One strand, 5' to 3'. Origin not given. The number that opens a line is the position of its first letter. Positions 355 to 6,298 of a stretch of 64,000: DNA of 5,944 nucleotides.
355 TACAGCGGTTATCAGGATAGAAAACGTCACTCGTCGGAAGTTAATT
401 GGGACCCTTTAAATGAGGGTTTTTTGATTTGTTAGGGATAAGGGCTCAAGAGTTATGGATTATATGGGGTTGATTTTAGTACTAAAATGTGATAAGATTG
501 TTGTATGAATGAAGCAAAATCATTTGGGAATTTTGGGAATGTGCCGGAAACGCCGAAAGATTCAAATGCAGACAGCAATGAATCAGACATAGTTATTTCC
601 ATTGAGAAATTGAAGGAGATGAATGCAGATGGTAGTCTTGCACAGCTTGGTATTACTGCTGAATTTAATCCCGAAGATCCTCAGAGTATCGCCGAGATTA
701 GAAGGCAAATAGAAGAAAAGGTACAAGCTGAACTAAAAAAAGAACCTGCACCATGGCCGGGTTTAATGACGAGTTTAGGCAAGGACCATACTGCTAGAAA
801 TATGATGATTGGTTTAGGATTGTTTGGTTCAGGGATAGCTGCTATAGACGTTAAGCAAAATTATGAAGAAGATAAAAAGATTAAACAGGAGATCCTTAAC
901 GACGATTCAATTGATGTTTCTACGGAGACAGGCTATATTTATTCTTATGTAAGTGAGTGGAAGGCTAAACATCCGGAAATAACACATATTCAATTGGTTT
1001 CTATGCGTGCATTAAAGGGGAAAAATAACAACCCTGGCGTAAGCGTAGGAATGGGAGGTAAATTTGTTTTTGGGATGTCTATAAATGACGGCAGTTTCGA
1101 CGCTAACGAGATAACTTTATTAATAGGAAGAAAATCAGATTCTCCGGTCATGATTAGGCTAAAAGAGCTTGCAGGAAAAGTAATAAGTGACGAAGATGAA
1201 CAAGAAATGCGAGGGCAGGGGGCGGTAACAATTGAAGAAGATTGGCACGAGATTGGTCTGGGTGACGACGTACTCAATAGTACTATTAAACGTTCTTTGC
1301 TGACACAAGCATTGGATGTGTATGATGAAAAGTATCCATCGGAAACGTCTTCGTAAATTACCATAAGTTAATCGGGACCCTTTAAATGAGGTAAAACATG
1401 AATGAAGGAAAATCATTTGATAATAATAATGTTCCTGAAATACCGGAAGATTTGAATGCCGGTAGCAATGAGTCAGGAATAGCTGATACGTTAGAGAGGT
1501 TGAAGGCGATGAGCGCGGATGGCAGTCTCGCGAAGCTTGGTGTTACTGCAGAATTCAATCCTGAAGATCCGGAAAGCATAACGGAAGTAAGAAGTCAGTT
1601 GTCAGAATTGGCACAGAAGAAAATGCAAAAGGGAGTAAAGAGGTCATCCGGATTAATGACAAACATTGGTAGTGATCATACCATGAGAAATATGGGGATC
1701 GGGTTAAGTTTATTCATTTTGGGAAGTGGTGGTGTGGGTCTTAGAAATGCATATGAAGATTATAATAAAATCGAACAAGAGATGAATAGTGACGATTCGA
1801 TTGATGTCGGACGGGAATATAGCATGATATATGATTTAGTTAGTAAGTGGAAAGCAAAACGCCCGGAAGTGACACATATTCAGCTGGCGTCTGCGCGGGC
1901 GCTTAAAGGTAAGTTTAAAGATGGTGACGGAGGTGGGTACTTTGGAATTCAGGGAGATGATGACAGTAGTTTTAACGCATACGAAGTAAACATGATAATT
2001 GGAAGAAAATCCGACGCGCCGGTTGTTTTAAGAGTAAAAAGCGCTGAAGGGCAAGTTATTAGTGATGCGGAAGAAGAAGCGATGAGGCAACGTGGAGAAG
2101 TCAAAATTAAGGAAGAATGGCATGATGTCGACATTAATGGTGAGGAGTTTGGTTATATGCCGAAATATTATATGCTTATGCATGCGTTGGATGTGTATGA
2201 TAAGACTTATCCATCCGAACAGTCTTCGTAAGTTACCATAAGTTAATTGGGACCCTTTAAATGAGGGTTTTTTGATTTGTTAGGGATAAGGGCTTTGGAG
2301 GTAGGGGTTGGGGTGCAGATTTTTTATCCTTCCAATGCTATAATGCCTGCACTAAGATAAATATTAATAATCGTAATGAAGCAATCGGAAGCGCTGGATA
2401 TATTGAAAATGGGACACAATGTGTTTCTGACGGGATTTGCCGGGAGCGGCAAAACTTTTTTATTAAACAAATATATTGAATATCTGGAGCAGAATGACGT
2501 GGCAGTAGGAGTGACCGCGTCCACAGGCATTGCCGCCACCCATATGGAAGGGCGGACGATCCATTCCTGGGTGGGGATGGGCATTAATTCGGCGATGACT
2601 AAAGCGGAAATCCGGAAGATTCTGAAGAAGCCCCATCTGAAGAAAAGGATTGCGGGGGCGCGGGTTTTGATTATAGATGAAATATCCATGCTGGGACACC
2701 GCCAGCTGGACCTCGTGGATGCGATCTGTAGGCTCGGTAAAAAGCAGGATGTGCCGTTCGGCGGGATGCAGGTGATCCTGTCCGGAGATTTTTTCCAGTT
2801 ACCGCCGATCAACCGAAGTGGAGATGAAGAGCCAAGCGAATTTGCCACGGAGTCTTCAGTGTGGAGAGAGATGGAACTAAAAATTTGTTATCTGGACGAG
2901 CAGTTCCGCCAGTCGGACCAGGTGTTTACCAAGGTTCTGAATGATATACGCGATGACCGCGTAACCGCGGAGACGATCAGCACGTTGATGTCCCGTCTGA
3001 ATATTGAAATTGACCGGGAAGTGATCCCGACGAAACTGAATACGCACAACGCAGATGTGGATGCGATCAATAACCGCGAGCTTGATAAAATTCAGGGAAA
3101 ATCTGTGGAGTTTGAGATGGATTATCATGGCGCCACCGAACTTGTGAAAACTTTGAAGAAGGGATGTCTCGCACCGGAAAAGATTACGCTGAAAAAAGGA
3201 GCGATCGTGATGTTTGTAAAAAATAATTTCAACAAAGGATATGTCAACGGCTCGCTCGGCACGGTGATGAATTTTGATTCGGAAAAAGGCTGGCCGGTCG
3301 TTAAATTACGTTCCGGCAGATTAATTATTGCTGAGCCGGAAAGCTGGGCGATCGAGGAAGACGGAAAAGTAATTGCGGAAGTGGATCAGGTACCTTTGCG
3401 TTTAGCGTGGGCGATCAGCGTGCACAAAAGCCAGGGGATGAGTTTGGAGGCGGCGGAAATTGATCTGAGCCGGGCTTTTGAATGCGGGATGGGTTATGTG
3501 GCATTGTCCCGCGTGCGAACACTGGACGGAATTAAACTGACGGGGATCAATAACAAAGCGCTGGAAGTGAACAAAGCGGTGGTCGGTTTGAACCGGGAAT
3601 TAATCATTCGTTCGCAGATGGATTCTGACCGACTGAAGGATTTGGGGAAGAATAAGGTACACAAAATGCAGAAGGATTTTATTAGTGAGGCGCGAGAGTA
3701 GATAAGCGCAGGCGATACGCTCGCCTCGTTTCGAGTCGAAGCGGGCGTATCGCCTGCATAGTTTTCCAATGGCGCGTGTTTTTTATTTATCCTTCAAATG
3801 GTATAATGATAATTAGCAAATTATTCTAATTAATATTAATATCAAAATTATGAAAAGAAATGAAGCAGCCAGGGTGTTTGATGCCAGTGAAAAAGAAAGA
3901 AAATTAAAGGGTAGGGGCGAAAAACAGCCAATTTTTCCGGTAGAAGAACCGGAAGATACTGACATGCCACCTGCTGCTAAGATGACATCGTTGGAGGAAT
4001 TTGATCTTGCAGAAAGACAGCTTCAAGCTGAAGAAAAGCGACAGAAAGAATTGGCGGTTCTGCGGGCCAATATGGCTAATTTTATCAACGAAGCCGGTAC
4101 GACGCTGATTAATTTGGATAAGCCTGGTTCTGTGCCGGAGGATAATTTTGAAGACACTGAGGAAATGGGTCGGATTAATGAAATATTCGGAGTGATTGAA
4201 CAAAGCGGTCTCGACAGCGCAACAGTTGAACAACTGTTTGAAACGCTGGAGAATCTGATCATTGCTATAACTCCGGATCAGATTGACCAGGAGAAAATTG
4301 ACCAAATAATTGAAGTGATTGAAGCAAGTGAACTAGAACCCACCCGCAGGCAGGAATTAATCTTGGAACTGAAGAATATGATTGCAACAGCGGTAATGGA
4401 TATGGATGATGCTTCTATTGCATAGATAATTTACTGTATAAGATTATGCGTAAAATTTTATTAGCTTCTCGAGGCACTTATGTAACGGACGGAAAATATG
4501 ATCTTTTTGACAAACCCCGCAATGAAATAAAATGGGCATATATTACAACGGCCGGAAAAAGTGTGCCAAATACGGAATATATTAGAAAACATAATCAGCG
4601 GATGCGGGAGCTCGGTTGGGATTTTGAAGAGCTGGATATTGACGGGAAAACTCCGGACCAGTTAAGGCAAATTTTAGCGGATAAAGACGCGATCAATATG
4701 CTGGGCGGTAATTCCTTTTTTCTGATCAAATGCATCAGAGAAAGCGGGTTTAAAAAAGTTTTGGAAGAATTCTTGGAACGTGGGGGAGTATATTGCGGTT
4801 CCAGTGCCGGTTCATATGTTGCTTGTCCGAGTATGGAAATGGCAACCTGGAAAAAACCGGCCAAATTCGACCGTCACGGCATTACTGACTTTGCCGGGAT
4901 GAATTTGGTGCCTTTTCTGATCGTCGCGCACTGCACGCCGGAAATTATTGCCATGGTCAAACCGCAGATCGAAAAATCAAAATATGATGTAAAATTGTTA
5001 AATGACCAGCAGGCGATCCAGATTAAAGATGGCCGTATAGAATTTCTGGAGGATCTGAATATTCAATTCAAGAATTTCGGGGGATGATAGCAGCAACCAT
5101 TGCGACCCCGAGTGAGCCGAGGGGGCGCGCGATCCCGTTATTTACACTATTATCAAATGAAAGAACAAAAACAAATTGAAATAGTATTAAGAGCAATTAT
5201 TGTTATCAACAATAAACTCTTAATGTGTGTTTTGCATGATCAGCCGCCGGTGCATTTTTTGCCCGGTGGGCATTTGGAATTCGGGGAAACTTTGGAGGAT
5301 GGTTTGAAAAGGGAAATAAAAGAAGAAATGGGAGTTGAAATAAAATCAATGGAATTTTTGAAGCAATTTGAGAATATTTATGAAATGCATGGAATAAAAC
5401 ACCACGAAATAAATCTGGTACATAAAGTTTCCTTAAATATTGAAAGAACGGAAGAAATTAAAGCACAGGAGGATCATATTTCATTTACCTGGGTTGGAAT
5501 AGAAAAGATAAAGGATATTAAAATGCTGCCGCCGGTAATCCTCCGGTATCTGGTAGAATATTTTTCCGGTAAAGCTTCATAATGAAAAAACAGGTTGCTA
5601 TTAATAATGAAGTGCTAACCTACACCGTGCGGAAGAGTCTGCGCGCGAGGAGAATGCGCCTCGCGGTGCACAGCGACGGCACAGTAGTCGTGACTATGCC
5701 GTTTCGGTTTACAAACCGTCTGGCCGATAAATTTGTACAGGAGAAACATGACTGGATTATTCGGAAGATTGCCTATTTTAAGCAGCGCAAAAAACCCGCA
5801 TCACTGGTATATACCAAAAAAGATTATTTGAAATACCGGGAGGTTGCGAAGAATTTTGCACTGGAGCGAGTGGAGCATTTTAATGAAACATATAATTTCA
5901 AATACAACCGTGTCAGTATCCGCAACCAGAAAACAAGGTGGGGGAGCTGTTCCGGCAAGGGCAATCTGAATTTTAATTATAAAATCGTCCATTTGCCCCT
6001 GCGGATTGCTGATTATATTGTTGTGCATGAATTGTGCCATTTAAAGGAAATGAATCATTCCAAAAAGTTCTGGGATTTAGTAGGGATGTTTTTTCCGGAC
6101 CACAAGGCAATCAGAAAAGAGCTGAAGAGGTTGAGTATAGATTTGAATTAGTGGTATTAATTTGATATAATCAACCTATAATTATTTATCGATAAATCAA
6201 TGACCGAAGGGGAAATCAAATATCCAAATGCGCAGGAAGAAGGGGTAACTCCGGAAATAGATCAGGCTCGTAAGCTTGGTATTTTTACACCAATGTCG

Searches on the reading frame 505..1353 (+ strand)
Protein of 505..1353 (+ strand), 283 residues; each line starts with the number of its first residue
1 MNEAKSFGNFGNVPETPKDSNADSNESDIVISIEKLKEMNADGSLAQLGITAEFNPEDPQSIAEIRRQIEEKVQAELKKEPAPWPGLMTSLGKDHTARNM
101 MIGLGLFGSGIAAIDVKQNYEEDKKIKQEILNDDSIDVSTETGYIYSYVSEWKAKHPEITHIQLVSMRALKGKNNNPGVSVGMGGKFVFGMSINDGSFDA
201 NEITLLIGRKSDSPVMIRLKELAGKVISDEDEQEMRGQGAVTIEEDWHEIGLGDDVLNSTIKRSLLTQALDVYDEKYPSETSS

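Call 12: search_protein_families(library=pfam, proteins=[window:505-1353:+], max_evalue=0.01)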
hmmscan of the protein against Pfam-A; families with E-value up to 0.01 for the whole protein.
window:505-1353:+ (283 aa): 0 families

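Call 18: find_encoding_contigs(protein=window:505-1353:+, flank=10000, max_places=3)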
Protein window:505-1353:+ (283 aa): 2 contigs read that carry it; 2 places shown.
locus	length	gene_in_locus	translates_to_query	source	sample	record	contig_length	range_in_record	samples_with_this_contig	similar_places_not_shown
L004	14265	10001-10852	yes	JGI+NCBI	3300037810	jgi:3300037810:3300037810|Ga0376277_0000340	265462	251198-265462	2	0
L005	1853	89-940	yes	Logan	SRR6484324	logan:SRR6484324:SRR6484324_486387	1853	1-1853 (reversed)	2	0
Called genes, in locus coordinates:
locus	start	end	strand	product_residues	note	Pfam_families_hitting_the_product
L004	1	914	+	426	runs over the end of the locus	PF00768:Peptidase_S11, PF13354:Beta-lactamase2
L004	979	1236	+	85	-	-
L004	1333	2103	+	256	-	-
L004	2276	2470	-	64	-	-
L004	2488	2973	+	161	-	PF07977:FabA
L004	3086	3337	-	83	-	-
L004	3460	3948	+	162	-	-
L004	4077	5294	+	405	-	PF09992:NAGPA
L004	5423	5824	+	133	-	-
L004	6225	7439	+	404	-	PF00270:DEAD, PF04851:ResIII (faint), PF00271:Helicase_C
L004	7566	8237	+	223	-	-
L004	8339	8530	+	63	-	PF09962:DUF2196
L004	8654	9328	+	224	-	-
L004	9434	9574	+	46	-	-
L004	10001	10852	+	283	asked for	-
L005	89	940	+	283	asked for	-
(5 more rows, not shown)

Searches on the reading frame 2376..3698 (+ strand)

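Call 12: search_protein_families(library=pfam, proteins=[window:2376-3698:+], max_evalue=0.01)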
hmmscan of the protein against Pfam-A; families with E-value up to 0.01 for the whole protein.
window:2376-3698:+ (441 aa): 16 families
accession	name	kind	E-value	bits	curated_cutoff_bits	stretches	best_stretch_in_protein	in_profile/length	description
PF05970.20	PIF1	-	3.2e-39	135.2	25.9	1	11-195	20-216/223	PIF1-like helicase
PF13604.12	AAA_30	-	2.7e-16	60.3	27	1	3-205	6-181/191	AAA domain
PF13245.12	AAA_19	-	8e-14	52.4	25.1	1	3-145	1-132/134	AAA domain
PF13401.12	AAA_22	-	2.3e-07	31.6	27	1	16-137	8-122/130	AAA domain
PF21530.3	Pif1_2B_dom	-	2.5e-07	30.7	23.9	1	255-300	1-47/47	DNA helicase Pif1, 2B domain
PF07728.20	AAA_5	-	2.6e-05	24.7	22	1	15-106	1-78/139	AAA domain (dynein-related subfamily)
PF01443.25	Viral_helicase1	-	7.2e-05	23.1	21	1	18-160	3-115/228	Viral superfamily 1 RNA helicase core domain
PF03266.21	NTPase_1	-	0.00017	21.9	23.9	1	15-45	1-31/168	NTPase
PF13191.12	AAA_16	-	0.00039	21.4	32.6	1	13-44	24-55/167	AAA ATPase domain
PF02492.25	cobW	-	0.00075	19.6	20.7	1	16-44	3-32/180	CobW/HypB/UreG, nucleotide-binding domain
PF18335.7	SH3_13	-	0.00091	19.4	41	1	271-304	25-58/65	ATP-dependent RecD-like DNA helicase SH3 domain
PF00437.27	T2SSE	-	0.0018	17.4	24.9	1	10-72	138-202/370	Type II/IV secretion system protein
PF02562.22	PhoH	-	0.0052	16.7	27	0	2-41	8-48/205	PhoH-like protein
PF20720.3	nSTAND3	-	0.0065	16.6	27.2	0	4-42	8-46/155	Novel STAND NTPase 3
PF00270.35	DEAD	-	0.0066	16.6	26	0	3-41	4-45/167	DEAD/DEAH box helicase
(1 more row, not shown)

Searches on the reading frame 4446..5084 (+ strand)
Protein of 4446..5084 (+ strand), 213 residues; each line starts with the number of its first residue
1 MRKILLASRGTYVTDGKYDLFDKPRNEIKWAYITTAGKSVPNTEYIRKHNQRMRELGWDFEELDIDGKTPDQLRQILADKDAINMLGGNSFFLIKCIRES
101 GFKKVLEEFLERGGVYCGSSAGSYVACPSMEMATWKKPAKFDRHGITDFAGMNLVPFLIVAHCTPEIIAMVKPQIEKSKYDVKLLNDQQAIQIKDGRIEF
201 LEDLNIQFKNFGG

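Call 12: search_protein_families(library=pfam, proteins=[window:4446-5084:+], max_evalue=0.01)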
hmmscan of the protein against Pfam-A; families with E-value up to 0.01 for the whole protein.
window:4446-5084:+ (213 aa): 2 families
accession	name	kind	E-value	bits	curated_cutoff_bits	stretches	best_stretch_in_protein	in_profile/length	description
PF03575.23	Peptidase_S51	-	5.2e-29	101.8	23.9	1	26-199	29-204/206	Peptidase family S51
PF09825.15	BPL_N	-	0.0014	18.1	24.2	1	86-134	56-103/283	Biotin-protein ligase, N terminal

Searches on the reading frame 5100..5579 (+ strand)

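Call 12: search_protein_families(library=pfam, proteins=[window:5100-5579:+], max_evalue=0.01)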
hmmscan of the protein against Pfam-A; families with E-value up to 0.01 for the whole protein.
window:5100-5579:+ (160 aa): 3 families
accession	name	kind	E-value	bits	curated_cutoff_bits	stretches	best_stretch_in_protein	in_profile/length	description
PF00293.34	NUDIX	-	9.5e-14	52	21.1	1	32-139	7-119/134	NUDIX domain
PF22327.2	Nudt16-like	-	0.00013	22.4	27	1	34-95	19-79/161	U8 snoRNA-decapping enzyme-like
PF13869.12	NUDIX_2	-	0.0022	17.8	27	1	20-83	36-101/188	Nucleotide hydrolase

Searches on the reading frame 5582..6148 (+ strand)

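Call 12: search_protein_families(library=pfam, proteins=[window:5582-6148:+], max_evalue=0.01)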
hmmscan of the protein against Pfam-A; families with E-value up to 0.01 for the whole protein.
window:5582-6148:+ (189 aa): 2 families
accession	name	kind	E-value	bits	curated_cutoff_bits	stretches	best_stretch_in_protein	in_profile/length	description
PF01863.23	YgjP-like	-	2.7e-49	168.5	26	2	85-183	108-206/207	YgjP-like, metallopeptidase domain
PF08325.16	WLM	-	0.0045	17.5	26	1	146-168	86-108/190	WLM domain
